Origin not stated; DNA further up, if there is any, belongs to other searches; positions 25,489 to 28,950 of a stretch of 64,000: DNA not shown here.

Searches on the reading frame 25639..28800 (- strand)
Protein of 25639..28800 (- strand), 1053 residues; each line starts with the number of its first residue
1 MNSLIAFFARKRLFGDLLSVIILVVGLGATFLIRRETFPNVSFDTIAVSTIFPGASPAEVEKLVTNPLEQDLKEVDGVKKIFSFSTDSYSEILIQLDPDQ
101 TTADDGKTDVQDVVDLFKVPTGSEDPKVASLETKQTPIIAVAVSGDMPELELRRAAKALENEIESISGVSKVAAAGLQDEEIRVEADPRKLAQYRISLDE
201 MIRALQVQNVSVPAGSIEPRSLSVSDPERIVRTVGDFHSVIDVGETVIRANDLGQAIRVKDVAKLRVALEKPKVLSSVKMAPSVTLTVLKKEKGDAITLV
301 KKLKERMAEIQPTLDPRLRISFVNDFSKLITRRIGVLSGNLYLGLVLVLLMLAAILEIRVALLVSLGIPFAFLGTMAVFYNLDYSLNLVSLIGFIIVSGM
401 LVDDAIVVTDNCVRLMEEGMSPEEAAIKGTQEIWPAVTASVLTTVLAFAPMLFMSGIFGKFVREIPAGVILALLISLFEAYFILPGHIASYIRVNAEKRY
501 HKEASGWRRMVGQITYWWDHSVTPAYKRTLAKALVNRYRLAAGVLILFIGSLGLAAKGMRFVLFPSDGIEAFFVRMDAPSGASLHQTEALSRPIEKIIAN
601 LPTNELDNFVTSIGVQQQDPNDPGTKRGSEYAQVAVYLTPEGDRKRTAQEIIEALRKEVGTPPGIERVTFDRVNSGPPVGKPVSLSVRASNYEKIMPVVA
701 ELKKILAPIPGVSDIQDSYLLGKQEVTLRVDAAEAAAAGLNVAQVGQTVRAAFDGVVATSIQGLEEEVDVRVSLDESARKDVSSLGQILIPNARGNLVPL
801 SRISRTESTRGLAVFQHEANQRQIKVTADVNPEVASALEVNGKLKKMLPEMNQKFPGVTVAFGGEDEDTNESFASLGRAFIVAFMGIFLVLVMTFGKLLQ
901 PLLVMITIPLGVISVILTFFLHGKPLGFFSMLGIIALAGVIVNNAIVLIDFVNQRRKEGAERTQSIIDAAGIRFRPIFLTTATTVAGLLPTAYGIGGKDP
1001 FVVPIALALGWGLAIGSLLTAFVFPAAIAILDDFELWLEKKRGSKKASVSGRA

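Call 29: search_protein_families(library=pfam, proteins=[window:25639-28800:-], max_evalue=0.00001)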
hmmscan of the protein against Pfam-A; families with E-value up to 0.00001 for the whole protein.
window:25639-28800:- (1053 aa): 2 families
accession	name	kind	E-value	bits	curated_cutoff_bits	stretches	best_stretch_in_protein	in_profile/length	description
PF00873.25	ACR_tran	-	1.3e-181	606.2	28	1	5-1026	2-1015/1021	AcrB/AcrD/AcrF family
PF03176.21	MMPL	-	7.2e-11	42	20.5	1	867-1046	135-316/333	MMPL family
